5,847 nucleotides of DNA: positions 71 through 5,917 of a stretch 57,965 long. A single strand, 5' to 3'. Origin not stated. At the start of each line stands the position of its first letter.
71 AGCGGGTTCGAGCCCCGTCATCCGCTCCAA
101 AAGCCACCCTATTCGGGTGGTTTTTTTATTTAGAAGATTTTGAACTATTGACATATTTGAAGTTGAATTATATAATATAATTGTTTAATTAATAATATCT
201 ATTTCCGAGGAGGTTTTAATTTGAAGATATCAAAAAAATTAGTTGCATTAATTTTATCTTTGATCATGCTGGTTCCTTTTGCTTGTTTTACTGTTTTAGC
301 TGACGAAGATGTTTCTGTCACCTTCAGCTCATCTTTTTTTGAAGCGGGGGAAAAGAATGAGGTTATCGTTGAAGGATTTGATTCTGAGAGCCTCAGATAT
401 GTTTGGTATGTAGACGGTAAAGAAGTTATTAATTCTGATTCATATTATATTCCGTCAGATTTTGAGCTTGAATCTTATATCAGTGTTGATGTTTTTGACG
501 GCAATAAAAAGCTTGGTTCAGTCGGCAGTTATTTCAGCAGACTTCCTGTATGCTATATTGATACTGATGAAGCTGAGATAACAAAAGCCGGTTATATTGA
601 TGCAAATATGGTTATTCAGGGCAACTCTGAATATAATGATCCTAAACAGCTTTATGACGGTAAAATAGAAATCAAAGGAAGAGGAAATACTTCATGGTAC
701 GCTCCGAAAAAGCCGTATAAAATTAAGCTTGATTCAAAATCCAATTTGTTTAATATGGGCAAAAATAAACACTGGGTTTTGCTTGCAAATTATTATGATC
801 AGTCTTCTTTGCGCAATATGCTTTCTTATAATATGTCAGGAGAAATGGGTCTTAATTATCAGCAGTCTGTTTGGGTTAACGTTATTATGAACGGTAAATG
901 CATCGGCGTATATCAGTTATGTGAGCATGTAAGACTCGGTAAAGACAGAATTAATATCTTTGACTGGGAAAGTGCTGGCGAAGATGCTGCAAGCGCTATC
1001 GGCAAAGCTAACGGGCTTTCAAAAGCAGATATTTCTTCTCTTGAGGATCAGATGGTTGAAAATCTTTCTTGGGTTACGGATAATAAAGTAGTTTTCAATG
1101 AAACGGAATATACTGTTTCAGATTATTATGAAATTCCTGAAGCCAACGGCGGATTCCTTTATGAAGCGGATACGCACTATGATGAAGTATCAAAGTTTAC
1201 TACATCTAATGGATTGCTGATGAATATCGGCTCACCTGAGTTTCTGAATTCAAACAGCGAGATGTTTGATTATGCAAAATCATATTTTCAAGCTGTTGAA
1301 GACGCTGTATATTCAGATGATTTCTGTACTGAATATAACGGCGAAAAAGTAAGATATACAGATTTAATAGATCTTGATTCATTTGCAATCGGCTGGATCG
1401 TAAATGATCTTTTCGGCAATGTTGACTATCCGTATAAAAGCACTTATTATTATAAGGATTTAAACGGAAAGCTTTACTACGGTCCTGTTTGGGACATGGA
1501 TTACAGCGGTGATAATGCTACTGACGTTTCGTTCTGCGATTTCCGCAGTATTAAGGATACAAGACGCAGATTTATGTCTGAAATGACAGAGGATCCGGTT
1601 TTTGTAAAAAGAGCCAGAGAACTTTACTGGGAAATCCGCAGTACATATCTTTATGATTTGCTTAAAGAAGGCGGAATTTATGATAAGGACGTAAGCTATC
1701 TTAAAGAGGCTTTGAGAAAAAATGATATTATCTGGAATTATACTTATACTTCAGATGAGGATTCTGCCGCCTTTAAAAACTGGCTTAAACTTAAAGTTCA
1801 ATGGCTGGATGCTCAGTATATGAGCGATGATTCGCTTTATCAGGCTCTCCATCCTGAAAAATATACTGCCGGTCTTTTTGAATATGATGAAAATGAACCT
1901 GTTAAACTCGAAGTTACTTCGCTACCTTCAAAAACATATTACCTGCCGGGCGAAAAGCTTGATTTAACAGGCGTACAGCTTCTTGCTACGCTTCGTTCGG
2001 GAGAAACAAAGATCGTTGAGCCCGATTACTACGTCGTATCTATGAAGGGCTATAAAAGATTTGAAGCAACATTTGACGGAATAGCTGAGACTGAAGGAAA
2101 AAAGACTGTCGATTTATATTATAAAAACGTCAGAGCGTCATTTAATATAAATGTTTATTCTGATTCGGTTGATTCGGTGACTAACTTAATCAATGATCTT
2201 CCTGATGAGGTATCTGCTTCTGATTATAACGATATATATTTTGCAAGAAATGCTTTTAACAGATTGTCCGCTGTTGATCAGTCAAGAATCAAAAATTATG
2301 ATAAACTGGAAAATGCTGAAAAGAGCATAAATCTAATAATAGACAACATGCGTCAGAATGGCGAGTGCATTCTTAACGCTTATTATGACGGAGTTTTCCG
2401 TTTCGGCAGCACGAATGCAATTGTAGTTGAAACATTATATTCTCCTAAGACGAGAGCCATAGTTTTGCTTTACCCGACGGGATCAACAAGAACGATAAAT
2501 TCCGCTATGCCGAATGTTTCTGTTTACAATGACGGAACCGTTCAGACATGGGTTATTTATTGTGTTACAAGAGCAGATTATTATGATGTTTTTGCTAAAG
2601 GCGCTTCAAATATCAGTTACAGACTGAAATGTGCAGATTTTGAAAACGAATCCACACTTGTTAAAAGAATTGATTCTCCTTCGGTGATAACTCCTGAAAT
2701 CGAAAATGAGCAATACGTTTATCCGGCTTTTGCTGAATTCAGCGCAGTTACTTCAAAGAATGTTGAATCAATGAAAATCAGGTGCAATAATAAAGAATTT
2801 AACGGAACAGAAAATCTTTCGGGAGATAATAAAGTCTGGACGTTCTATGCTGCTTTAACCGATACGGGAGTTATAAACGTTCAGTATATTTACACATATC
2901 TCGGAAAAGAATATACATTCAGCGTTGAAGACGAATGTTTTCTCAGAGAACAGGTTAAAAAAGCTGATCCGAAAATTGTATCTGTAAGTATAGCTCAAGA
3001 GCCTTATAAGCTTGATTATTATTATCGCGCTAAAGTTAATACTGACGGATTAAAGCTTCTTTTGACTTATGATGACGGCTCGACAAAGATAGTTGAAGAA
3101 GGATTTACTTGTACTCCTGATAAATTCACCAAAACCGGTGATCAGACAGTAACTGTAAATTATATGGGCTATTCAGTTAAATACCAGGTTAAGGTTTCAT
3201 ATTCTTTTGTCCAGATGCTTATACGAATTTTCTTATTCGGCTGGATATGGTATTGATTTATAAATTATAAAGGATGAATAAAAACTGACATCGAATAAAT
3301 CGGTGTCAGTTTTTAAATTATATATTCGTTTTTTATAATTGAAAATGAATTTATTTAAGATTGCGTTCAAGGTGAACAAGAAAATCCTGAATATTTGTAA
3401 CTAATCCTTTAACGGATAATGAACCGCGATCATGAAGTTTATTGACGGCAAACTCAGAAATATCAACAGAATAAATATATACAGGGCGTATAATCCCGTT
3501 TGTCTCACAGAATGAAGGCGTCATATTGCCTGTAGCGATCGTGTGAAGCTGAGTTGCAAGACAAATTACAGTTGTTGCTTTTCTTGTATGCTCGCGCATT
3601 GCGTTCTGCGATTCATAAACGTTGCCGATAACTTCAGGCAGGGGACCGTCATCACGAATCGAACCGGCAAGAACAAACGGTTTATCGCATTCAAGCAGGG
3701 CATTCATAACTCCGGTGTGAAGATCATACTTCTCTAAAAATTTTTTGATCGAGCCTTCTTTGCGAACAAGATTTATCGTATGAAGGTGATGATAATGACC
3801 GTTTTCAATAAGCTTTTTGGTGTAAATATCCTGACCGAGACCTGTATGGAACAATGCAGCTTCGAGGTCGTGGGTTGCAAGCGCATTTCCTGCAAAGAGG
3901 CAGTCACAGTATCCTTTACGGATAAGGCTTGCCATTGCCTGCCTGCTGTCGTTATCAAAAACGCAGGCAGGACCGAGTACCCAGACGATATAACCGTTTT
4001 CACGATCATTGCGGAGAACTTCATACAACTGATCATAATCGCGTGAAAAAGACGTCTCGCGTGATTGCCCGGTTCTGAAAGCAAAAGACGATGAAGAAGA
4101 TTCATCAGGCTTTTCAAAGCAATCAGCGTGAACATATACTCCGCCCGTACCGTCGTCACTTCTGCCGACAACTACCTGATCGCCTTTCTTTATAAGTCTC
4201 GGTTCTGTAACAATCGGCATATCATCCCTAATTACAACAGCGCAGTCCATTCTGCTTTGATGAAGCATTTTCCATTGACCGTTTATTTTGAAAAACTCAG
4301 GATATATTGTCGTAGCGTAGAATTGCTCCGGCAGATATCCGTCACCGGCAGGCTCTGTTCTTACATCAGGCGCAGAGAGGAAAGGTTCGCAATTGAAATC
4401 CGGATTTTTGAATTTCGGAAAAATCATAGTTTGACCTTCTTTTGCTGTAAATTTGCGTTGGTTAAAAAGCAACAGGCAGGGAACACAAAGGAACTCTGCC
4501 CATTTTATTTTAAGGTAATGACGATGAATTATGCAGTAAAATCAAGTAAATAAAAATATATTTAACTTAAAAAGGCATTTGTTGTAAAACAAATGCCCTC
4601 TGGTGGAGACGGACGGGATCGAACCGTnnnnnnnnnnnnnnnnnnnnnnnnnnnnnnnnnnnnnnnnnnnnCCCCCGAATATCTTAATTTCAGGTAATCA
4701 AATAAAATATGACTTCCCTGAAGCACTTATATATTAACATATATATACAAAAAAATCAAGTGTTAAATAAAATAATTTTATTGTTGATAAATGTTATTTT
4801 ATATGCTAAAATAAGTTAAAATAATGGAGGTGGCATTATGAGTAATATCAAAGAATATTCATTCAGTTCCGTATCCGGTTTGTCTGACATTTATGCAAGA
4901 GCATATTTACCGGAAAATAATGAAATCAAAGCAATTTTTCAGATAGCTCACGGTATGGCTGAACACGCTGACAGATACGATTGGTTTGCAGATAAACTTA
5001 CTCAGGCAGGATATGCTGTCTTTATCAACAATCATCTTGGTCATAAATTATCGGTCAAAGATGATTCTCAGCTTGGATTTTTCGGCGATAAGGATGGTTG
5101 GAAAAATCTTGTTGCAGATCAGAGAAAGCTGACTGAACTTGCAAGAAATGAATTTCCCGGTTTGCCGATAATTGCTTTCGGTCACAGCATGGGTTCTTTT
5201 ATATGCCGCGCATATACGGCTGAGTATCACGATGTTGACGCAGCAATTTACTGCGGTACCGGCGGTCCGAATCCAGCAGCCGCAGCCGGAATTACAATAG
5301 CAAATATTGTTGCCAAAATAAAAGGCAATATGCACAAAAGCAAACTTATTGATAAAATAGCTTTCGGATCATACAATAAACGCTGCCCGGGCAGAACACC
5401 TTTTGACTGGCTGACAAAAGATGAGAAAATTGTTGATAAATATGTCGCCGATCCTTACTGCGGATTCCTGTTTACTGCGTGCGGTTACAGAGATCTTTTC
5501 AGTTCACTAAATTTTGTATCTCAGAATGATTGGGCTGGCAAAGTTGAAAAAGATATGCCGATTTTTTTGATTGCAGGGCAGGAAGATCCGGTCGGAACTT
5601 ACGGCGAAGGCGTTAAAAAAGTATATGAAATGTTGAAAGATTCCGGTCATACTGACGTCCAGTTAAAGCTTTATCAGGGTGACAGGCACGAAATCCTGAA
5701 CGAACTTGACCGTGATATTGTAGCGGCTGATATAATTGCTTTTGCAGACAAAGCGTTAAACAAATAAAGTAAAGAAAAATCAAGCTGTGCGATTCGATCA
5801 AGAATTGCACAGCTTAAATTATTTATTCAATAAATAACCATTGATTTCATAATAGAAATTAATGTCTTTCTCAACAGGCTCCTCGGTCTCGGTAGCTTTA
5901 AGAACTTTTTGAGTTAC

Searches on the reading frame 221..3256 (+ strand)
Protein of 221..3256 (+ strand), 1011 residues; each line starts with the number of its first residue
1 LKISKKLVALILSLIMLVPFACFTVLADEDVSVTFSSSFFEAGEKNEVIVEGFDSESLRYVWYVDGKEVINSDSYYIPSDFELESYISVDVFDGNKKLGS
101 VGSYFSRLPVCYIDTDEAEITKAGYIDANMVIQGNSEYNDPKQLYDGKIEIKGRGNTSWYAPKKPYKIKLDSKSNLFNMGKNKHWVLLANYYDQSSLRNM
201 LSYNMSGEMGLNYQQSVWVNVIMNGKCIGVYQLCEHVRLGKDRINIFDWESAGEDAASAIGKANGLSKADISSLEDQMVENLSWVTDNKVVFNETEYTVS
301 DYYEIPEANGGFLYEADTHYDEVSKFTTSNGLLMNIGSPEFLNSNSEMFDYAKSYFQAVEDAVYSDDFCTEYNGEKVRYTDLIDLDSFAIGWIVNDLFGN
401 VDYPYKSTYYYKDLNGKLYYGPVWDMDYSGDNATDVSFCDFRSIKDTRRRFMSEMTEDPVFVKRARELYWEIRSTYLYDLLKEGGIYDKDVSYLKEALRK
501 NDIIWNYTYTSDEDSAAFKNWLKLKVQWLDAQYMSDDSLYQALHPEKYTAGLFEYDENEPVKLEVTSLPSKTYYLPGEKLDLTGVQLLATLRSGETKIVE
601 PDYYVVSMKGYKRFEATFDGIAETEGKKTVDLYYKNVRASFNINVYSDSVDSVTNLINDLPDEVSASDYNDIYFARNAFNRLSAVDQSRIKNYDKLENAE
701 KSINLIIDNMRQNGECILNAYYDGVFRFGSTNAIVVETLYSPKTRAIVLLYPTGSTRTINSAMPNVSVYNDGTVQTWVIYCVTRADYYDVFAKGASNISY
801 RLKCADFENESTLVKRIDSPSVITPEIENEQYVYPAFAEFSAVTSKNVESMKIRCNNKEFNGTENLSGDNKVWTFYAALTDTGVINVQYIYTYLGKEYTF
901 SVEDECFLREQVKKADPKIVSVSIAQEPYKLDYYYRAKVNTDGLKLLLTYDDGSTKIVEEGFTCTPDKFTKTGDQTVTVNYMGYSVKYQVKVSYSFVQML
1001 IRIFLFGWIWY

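Call 41: search_protein_families(library=pfam, proteins=[window:221-3256:+], max_evalue=0.0001)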
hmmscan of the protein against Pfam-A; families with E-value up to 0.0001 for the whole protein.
window:221-3256:+ (1011 aa): 2 families
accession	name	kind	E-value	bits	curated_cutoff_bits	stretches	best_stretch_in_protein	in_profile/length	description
PF08757.17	CotH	-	1.3e-23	84.5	23.8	1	151-527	1-320/322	CotH kinase protein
PF07523.18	Big_3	-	4.6e-13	49.7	21.2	1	569-645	3-68/68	Bacterial Ig-like domain (group 3)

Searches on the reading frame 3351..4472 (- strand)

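Call 41: search_protein_families(library=pfam, proteins=[window:3351-4472:-], max_evalue=0.0001)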
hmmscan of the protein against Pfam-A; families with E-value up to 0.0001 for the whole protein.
window:3351-4472:- (373 aa): 2 families
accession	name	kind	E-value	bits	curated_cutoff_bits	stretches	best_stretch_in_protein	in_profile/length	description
PF21570.3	ArgZ-like_C_2nd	-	4.5e-65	219.7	27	1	156-368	11-213/213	Arginine dihydrolase ArgZ-like, C-terminal, Rossmann fold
PF21571.2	ArgZ-like_C_1st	-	3.8e-08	33.6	27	1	61-134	4-71/84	Arginine dihydrolase ArgZ-like, C-terminal, first region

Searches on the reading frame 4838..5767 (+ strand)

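Call 41: search_protein_families(library=pfam, proteins=[window:4838-5767:+], max_evalue=0.0001)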
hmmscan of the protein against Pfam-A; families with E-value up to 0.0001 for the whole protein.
window:4838-5767:+ (309 aa): 5 families
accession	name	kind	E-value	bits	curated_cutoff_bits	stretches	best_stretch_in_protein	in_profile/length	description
PF12146.15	Hydrolase_4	-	3.4e-42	144.8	27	1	29-291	2-239/239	Serine aminopeptidase, S33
PF00561.26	Abhydrolase_1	-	9.5e-10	39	25.8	1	36-150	5-109/245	alpha/beta hydrolase fold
PF01738.24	DLH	-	1.2e-05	25.5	21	0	238-292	142-194/217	Dienelactone hydrolase family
PF00326.27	Peptidase_S9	-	4.7e-05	23.4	22.6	0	235-308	140-211/213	Prolyl oligopeptidase family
PF12697.13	Abhydrolase_6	-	6.7e-05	24.1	26.3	1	83-274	39-206/217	Alpha/beta hydrolase family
